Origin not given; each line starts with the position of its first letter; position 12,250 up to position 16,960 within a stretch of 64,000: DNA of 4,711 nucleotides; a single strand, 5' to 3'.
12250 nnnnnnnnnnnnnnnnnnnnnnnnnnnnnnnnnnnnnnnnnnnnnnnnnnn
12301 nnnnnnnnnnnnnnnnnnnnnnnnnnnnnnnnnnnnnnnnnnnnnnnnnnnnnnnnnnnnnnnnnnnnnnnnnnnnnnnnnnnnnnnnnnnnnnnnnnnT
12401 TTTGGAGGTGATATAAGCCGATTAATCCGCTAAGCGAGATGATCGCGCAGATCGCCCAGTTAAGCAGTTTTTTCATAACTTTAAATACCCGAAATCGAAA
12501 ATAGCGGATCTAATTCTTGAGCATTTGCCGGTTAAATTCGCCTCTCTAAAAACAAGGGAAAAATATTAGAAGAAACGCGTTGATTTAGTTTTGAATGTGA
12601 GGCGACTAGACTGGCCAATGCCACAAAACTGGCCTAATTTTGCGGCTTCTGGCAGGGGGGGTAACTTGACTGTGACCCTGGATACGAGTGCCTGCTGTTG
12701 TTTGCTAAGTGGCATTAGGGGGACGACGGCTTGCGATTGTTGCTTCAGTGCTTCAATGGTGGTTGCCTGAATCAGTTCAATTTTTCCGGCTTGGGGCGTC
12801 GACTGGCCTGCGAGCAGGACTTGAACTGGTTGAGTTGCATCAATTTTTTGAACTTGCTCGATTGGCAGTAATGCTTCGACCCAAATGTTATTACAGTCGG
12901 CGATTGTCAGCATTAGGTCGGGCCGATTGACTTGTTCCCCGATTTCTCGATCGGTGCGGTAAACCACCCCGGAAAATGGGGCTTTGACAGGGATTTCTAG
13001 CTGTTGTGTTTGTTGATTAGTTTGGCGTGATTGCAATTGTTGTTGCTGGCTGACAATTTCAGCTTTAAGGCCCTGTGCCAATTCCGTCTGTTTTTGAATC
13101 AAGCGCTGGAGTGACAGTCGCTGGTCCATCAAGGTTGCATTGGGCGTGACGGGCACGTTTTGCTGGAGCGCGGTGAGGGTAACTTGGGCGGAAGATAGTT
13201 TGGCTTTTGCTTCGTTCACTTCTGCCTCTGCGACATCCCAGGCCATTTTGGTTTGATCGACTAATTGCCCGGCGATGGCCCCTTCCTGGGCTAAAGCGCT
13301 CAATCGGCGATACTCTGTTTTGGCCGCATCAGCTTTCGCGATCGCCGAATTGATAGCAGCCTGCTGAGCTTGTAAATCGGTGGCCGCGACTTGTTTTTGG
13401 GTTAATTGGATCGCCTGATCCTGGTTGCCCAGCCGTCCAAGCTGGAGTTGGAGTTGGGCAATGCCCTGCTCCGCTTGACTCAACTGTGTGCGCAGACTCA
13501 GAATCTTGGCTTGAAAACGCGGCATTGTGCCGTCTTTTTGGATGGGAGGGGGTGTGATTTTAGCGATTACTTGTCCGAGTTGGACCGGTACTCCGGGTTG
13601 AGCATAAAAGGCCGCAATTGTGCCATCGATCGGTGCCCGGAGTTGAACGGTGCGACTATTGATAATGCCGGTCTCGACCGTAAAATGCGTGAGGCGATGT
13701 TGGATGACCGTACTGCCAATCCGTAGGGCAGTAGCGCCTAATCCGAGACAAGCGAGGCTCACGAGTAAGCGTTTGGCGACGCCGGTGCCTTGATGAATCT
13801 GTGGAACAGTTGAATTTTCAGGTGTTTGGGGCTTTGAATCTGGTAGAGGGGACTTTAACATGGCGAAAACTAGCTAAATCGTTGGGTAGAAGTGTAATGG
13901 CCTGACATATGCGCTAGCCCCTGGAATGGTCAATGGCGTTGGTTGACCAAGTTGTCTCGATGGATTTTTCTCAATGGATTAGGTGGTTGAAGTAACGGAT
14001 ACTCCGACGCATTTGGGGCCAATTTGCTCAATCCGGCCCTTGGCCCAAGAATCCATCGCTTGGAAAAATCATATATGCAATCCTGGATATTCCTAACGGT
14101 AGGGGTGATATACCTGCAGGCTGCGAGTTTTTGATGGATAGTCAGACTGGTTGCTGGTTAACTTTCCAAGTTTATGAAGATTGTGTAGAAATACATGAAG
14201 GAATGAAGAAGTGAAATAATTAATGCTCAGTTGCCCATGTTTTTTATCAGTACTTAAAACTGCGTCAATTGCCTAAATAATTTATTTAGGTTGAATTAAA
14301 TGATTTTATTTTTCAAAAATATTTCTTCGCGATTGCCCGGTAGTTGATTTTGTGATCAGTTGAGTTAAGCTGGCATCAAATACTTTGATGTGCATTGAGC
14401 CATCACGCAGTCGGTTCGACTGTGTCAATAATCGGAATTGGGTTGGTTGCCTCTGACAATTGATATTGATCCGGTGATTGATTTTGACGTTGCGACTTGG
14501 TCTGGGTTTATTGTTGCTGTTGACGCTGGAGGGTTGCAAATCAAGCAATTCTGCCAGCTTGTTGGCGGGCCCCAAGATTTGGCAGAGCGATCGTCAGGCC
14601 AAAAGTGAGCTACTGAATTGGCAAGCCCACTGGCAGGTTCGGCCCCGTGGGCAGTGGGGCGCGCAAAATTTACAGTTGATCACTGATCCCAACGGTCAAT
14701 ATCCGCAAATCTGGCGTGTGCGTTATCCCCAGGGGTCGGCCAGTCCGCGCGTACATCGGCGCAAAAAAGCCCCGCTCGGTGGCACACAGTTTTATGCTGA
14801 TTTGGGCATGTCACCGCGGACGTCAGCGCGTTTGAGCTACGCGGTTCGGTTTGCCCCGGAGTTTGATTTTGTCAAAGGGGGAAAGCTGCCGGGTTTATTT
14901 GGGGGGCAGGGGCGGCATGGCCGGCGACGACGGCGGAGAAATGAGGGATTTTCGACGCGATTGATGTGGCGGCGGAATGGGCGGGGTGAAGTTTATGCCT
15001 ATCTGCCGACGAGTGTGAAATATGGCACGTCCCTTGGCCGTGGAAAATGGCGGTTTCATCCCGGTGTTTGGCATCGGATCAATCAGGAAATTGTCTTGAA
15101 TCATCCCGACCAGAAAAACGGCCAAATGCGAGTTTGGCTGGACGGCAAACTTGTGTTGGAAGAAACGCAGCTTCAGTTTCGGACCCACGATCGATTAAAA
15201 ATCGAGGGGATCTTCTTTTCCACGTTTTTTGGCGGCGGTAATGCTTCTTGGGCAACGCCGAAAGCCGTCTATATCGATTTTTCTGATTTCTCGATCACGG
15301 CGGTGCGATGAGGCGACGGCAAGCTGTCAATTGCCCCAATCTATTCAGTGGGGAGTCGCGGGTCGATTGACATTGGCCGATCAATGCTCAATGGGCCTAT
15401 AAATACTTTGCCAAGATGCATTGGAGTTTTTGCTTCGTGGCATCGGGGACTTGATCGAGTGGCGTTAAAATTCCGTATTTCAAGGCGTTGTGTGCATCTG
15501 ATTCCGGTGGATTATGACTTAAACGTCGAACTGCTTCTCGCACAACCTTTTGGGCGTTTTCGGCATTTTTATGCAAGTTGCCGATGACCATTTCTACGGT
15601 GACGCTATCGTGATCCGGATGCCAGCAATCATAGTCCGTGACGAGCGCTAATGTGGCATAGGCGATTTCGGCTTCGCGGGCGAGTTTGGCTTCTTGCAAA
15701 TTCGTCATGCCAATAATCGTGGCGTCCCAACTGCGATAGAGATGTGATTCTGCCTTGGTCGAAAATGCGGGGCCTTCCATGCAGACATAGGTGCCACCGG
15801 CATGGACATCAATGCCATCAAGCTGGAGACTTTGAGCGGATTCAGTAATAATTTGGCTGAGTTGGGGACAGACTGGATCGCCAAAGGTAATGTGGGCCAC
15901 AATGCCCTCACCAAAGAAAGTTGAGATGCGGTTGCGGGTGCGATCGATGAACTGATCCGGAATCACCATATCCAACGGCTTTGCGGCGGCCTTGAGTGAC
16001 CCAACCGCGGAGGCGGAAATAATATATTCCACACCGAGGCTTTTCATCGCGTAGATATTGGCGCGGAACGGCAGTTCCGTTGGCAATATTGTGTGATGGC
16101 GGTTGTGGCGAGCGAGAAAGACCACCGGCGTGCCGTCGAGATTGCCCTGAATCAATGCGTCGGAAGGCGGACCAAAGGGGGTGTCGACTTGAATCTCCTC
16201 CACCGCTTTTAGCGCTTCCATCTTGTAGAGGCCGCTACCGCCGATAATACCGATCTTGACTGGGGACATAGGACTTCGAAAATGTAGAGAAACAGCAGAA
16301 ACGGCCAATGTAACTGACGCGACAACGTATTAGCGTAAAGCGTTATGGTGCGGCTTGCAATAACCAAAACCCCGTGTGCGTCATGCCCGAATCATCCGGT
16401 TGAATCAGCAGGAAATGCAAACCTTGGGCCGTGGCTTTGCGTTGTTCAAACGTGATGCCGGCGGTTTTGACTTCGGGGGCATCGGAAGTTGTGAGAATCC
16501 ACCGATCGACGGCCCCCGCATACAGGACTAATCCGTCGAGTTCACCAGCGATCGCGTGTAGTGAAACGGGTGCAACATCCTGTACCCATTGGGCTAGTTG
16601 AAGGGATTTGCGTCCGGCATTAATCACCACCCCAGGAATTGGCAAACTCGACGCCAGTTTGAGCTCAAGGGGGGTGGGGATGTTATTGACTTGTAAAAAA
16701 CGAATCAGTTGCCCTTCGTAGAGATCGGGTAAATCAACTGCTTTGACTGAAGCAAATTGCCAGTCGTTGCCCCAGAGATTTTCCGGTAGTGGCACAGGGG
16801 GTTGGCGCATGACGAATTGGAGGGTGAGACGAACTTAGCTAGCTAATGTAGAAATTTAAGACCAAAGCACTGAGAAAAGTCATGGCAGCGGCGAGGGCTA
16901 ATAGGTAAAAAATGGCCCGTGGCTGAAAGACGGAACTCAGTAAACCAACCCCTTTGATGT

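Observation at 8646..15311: Candidate exopolysaccharide synthesis/export module: orphan GspE ATPase, GT2 synthase, HlyD adaptor and divergent putative lyase lipoprotein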

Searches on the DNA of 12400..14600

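Call 6: search_rna_families(source=window, start=12400, end=14600, threshold=evalue, max_evalue=1)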
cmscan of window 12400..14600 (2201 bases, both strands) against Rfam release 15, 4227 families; matches with E-value up to 1: 0.
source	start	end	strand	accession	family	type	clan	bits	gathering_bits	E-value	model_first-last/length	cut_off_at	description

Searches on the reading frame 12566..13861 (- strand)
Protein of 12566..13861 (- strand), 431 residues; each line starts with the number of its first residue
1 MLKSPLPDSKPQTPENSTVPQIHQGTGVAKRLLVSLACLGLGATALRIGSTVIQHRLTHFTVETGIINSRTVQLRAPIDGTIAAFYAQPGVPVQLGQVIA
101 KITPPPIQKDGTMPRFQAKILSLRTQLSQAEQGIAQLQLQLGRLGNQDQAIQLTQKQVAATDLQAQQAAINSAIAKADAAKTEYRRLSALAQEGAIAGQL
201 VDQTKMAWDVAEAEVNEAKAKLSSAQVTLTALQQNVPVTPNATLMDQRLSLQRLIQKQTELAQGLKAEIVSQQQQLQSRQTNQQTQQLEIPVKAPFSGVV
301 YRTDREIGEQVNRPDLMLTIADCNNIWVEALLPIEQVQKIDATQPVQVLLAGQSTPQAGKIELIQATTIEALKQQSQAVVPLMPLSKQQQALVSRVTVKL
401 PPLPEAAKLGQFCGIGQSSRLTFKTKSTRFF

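Call 3: search_protein_families(library=pfam, proteins=[window:12566-13861:-], max_evalue=0.01)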
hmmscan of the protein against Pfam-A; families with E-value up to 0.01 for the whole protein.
window:12566-13861:- (431 aa): 4 families
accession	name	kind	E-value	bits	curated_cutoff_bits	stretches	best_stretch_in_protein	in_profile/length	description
PF13437.12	HlyD_3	-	2.8e-17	63.8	22.2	2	292-371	2-82/106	HlyD family secretion protein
PF16576.10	HlyD_D23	-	1.6e-11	44.4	30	1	236-366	77-186/214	Barrel-sandwich domain of CusB or HlyD membrane-fusion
PF00364.28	Biotin_lipoyl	-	0.0082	16.4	22.1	0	72-102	43-73/73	Biotin-requiring enzyme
PF16888.10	YwqH-like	-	0.0093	16.7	33.7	1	118-236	3-118/123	YwqH-like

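Call 4: search_protein_families(library=ncbifam, proteins=[window:12566-13861:-], max_evalue=0.01)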
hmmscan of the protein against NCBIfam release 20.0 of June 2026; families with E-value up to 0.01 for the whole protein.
window:12566-13861:- (431 aa): 10 families
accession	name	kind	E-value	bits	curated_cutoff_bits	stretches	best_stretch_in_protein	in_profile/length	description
TIGR02971.1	heterocyst_DevB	subfamily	2.8e-18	66.4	129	1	81-366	26-280/327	ABC exporter membrane fusion protein, DevB family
TIGR00999.1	8a0102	subfamily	1.2e-17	63.9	319.3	2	242-368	47-171/271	CzcB/NccB family metal efflux transporter periplasmic adaptor subunit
TIGR00998.1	8a0101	subfamily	2.2e-14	53.1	390.8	1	129-372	77-289/334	EmrA/EmrK family multidrug efflux transporter periplasmic adaptor subunit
TIGR01730.1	RND_mfp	subfamily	9.9e-14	51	94.9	2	260-355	103-200/322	efflux RND transporter periplasmic adaptor subunit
NF002939.0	PRK03598.1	equivalog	8.9e-11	41.5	393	2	51-226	24-173/332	secretion protein HlyD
NF007785.0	PRK10476.1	equivalog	1.2e-06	27.6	376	1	45-236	22-189/347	multidrug transporter subunit MdtN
NF007303.0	PRK09783.1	subfamily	8.4e-05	21.2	390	0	68-103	212-246/414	copper/silver efflux system membrane fusion protein CusB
NF008606.0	PRK11578.1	equivalog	0.00024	20.3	342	0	54-175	43-165/371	macrolide transporter subunit MacA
NF045904.1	RND-peri-MexE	equivalog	0.0023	16.9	714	0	51-174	42-162/390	multidrug efflux RND transporter periplasmic adaptor subunit MexE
NF011715.0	PRK15136.1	equivalog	0.0036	16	563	1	292-349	218-275/390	multidrug efflux MFS transporter periplasmic adaptor subunit EmrA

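Call 10: search_solved_structures(query=window:12566-13861:-, max_evalue=0.01)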
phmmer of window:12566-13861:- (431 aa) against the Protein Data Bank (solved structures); distinct sequences matched with E-value up to 0.01: 2.
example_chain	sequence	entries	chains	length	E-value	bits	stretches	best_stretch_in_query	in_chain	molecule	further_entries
8zar_A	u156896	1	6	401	0.0038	19.7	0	275-361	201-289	Multidrug export protein EmrA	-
4dk1_A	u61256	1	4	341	0.0058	19.2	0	60-127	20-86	Putative MacA, Multidrug resistance protein mexA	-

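Call 87: search_protein_families(library=pfam, alignment_id=A3, max_evalue=0.001)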
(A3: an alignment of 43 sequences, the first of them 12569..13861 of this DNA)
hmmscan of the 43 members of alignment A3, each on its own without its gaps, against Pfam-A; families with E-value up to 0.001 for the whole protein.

A. member 1, window:12569-13861:- (431 aa): 2 families
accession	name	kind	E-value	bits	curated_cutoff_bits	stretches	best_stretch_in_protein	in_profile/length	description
PF13437.12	HlyD_3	-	2.8e-17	63.8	22.2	1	292-371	2-82/106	HlyD family secretion protein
PF16576.10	HlyD_D23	-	1.6e-11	44.4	30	1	236-366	77-186/214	Barrel-sandwich domain of CusB or HlyD membrane-fusion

B. families by the number of members that match (of 43 scanned): 10 families
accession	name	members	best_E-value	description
PF13437.12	HlyD_3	42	2.1e-17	HlyD family secretion protein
PF16576.10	HlyD_D23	42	5.4e-16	Barrel-sandwich domain of CusB or HlyD membrane-fusion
PF00364.28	Biotin_lipoyl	12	4.7e-06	Biotin-requiring enzyme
PF00563.25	EAL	11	1.9e-49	EAL domain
PF13533.13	Biotin_lipoyl_2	6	7.4e-07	Biotin-lipoyl like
PF24922.1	ACBP4_C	2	0.0004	Acyl-CoA-binding domain-containing protein 4-6, C-terminal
PF00072.30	Response_reg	1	2e-27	Response regulator receiver domain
PF09726.14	Macoilin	1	4.5e-05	Macoilin family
PF12700.13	HlyD_2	1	0.00028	HlyD family secretion protein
PF09762.14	CCDC93_CC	1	0.0006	CCDC93 coiled-coil domain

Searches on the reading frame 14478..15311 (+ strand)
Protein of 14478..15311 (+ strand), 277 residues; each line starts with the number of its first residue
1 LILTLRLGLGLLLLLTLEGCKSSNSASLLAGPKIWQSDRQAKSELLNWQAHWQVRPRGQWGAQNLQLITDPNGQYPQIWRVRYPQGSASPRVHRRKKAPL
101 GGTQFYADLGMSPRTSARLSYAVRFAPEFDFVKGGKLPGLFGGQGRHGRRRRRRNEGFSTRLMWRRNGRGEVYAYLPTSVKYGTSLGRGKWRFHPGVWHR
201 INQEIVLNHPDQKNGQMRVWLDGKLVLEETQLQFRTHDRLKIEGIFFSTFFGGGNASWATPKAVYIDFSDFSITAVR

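Call 3: search_protein_families(library=pfam, proteins=[window:14478-15311:+], max_evalue=0.01)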
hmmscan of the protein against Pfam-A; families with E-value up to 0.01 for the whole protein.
window:14478-15311:+ (277 aa): 2 families
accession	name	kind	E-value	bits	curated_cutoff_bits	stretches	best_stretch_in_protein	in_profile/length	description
PF21294.4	Polysacc_lyase_14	-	2.1e-62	211.1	27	1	77-271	7-215/215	Polysaccharide lyase 14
PF14099.13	Polysacc_lyase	-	1.3e-05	25.6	29.9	1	184-238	128-183/210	Polysaccharide lyase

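Call 4: search_protein_families(library=ncbifam, proteins=[window:14478-15311:+], max_evalue=0.01)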
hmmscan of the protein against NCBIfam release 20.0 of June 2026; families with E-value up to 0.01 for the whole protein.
window:14478-15311:+ (277 aa): 0 families

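Call 11: search_solved_structures(query=window:14478-15311:+, max_evalue=0.01, show_alignments=2)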
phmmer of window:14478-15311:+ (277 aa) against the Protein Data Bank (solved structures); distinct sequences matched with E-value up to 0.01: 5.
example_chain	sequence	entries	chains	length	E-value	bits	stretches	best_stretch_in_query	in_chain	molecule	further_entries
5gmt_A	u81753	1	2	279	6.7e-29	104.3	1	59-274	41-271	Alginate lyase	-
6kcw_A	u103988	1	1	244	2.4e-12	50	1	90-273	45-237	Alginate lyase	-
6kcv_B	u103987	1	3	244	2.3e-11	46.8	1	90-273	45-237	Alginate lyase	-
6kzk_A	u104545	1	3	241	9.7e-11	44.7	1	90-273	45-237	Alginate lyase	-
3a0n_A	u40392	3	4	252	2e-05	27.2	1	100-263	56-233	VAL-1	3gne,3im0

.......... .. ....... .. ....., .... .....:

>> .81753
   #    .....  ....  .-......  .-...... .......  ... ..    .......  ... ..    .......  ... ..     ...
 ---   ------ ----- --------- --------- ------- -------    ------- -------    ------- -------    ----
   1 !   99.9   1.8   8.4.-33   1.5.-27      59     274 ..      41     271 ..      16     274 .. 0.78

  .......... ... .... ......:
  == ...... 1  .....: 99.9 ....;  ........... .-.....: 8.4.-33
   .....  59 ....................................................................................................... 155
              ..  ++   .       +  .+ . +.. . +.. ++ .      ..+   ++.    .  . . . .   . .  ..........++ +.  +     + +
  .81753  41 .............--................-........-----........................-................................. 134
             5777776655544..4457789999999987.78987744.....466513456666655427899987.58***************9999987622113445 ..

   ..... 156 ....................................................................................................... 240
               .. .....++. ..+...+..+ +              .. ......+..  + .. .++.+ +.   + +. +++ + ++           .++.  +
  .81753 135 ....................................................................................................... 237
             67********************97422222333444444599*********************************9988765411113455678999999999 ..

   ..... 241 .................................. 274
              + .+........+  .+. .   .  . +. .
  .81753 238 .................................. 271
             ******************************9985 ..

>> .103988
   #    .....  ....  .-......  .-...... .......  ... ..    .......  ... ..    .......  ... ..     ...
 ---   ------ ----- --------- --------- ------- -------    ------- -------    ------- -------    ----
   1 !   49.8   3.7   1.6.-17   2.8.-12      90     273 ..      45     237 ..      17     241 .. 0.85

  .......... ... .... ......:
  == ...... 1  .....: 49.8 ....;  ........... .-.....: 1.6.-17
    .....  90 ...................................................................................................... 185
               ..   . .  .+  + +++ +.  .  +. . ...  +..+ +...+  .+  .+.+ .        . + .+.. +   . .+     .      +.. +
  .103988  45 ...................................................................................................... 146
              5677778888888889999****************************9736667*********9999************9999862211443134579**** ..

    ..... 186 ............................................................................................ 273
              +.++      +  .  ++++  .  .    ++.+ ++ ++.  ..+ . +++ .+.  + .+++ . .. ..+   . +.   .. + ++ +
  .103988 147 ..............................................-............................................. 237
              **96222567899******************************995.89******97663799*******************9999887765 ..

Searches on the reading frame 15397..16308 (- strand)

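Call 3: search_protein_families(library=pfam, proteins=[window:15397-16308:-], max_evalue=0.01)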
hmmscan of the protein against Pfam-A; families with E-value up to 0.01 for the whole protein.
window:15397-16308:- (303 aa): 1 family
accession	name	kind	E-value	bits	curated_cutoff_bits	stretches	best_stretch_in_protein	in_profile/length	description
PF01048.26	PNP_UDP_1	-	1.3e-44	152.8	25.1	1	18-261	1-233/233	Phosphorylase superfamily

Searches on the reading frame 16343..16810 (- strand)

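Call 3: search_protein_families(library=pfam, proteins=[window:16343-16810:-], max_evalue=0.01)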
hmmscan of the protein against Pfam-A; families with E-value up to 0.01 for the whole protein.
window:16343-16810:- (155 aa): 1 family
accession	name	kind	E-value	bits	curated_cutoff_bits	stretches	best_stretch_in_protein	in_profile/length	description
PF20429.4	Tab2-like_C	-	5.7e-45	153.3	28.2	1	3-152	9-151/151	RNA-binding protein Tab2/Atab2, C-terminal domain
